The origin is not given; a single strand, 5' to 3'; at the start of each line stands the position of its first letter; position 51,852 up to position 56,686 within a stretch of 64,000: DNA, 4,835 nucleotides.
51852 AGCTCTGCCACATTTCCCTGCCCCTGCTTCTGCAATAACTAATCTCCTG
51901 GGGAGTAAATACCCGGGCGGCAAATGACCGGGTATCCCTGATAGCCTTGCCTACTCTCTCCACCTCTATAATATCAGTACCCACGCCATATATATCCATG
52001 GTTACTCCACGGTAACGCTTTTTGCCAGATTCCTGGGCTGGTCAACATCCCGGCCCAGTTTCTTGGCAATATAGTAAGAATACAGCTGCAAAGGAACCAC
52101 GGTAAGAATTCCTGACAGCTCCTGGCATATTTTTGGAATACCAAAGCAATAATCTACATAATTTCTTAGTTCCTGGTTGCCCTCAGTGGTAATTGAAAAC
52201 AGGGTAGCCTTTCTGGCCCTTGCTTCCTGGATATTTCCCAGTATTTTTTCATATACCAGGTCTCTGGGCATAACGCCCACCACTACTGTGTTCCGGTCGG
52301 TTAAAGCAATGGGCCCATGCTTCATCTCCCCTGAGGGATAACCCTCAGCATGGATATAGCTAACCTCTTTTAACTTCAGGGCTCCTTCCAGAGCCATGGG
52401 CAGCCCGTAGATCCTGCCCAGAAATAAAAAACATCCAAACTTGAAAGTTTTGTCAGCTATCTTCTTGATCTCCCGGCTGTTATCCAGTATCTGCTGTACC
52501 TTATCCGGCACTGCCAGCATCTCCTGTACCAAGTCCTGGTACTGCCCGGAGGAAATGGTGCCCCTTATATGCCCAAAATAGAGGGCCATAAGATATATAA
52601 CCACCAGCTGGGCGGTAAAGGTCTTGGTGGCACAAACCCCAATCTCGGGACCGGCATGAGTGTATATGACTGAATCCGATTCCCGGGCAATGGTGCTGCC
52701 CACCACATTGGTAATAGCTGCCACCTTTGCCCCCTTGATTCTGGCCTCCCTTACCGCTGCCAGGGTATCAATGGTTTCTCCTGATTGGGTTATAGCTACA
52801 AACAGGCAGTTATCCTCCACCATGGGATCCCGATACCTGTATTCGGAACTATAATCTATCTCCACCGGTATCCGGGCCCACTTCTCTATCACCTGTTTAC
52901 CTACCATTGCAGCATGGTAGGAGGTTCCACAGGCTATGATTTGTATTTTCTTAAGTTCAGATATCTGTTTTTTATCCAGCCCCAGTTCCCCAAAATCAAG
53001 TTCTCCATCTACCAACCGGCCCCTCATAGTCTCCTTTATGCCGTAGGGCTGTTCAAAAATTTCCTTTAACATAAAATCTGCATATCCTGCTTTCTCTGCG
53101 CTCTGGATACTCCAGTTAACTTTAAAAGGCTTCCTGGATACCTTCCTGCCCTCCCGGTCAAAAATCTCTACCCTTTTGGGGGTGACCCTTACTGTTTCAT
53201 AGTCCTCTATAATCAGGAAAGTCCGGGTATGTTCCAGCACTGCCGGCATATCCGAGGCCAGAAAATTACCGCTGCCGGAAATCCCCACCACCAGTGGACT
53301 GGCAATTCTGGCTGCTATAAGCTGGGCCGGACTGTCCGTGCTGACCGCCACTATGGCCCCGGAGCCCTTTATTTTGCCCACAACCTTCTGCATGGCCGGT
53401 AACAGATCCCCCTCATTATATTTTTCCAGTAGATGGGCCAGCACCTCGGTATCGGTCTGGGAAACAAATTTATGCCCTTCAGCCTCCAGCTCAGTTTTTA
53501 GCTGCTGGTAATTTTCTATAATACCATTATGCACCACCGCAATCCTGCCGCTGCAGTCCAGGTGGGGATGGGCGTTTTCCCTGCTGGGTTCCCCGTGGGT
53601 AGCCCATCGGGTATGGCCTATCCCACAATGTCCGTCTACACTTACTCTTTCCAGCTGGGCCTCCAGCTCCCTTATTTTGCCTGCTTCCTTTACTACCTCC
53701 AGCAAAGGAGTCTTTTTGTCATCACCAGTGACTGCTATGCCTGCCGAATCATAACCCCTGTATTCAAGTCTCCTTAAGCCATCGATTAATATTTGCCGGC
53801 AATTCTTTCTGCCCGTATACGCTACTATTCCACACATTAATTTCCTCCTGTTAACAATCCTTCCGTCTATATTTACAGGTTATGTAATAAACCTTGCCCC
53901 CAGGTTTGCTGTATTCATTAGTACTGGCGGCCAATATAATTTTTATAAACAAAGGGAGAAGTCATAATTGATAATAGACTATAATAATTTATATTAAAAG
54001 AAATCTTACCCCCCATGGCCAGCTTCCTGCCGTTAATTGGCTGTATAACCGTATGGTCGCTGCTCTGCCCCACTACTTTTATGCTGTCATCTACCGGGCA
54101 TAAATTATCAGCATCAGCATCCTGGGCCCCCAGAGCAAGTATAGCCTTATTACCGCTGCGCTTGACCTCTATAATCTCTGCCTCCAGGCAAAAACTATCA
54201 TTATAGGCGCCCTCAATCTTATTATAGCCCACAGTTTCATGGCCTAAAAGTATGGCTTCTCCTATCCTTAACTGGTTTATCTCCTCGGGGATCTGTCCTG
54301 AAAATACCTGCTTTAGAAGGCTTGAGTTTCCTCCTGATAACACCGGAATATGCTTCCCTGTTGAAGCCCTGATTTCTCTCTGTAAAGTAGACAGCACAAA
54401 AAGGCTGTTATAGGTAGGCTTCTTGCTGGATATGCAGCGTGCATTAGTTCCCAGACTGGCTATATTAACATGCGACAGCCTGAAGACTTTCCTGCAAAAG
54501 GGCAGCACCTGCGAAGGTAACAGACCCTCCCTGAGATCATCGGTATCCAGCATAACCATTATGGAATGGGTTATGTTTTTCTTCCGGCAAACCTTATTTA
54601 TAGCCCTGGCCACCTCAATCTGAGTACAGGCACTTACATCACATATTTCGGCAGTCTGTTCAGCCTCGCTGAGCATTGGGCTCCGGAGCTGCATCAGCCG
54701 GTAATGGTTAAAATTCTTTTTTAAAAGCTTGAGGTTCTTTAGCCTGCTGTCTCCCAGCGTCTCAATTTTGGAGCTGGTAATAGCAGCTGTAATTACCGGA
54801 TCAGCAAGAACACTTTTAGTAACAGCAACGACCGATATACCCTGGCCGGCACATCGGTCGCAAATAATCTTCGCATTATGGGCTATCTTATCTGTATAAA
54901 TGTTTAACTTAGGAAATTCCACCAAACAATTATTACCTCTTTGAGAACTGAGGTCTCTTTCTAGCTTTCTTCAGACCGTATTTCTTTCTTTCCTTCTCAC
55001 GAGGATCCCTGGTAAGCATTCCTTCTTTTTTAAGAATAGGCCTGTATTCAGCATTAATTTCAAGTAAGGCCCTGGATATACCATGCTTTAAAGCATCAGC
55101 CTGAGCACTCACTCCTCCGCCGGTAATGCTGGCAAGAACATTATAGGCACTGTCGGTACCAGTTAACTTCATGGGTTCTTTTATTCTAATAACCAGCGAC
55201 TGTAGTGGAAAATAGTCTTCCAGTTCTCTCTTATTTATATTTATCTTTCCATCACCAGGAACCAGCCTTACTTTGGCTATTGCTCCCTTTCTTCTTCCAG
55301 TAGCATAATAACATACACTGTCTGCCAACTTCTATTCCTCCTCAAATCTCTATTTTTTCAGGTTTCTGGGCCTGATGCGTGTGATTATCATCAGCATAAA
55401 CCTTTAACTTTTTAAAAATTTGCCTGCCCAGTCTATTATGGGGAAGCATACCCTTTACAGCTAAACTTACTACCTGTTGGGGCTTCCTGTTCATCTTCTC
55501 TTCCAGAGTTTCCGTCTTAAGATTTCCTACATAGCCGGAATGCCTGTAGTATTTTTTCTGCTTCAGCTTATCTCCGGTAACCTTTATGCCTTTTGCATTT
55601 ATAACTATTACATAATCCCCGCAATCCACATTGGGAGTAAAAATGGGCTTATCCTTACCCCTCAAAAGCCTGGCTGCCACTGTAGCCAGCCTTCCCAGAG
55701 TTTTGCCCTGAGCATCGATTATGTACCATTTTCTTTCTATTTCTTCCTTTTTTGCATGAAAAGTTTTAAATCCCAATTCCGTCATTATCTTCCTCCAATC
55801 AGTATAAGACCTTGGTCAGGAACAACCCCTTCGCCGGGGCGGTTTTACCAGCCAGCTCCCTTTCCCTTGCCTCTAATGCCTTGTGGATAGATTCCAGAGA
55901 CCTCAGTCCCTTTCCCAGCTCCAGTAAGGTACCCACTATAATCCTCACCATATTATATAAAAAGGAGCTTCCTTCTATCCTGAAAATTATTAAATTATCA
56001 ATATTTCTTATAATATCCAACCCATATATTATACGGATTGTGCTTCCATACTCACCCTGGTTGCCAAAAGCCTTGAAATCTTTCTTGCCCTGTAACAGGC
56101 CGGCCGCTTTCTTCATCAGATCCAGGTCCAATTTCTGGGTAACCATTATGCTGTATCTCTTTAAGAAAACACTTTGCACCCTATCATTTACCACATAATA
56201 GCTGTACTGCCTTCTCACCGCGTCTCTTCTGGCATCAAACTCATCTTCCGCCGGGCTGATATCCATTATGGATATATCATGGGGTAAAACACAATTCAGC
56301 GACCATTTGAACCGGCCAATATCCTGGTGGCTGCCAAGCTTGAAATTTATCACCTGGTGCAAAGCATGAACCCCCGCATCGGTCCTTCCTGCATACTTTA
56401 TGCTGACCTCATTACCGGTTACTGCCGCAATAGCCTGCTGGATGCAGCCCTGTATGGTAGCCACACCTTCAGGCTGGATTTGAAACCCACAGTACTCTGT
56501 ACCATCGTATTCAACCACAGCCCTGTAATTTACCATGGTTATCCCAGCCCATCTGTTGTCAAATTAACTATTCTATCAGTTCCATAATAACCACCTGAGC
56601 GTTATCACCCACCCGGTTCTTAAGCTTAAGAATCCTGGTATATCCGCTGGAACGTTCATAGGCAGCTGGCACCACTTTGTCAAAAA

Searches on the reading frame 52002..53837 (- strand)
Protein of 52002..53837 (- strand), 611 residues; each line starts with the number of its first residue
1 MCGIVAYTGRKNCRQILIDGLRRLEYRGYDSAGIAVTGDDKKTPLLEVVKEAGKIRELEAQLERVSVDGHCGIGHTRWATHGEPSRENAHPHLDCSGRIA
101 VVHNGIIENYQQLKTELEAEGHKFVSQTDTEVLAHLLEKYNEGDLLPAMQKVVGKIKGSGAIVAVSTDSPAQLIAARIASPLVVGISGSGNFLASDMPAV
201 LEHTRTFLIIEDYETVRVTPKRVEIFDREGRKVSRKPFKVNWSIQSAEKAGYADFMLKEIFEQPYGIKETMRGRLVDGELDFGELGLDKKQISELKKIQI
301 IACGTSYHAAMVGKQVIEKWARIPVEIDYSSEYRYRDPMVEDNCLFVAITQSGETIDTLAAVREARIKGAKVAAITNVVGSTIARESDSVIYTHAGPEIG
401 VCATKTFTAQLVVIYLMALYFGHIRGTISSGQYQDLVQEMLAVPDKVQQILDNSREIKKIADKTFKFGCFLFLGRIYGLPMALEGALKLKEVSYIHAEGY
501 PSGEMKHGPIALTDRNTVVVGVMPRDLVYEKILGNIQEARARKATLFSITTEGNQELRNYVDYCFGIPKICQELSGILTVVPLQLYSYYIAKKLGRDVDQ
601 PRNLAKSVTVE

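Call 39: search_protein_families(library=pfam, proteins=[window:52002-53837:-], max_evalue=0.00001)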
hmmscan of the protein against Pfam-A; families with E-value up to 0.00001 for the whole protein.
window:52002-53837:- (611 aa): 3 families
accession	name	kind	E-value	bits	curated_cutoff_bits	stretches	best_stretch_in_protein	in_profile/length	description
PF01380.27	SIS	-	6e-52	175.3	25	2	292-419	2-130/131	SIS domain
PF13522.11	GATase_6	-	2.6e-22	79.7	27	1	63-195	4-129/130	Glutamine amidotransferase domain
PF13537.11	GATase_7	-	1.5e-15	57.7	25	1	85-201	9-122/123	Glutamine amidotransferase domain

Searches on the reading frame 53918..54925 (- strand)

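Call 39: search_protein_families(library=pfam, proteins=[window:53918-54925:-], max_evalue=0.00001)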
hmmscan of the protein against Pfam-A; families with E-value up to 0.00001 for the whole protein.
window:53918-54925:- (335 aa): 1 family
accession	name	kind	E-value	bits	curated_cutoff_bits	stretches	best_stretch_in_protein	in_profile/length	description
PF01168.26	Ala_racemase_N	-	4.9e-16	59.5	24.1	1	10-225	2-215/220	Alanine racemase, N-terminal domain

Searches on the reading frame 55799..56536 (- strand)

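Call 39: search_protein_families(library=pfam, proteins=[window:55799-56536:-], max_evalue=0.00001)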
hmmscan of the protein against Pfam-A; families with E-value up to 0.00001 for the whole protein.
window:55799-56536:- (245 aa): 1 family
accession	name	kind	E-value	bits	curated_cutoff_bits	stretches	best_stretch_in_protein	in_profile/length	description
PF01416.25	PseudoU_synth_1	-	2.2e-37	128.2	23.3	2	144-245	1-107/108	tRNA pseudouridine synthase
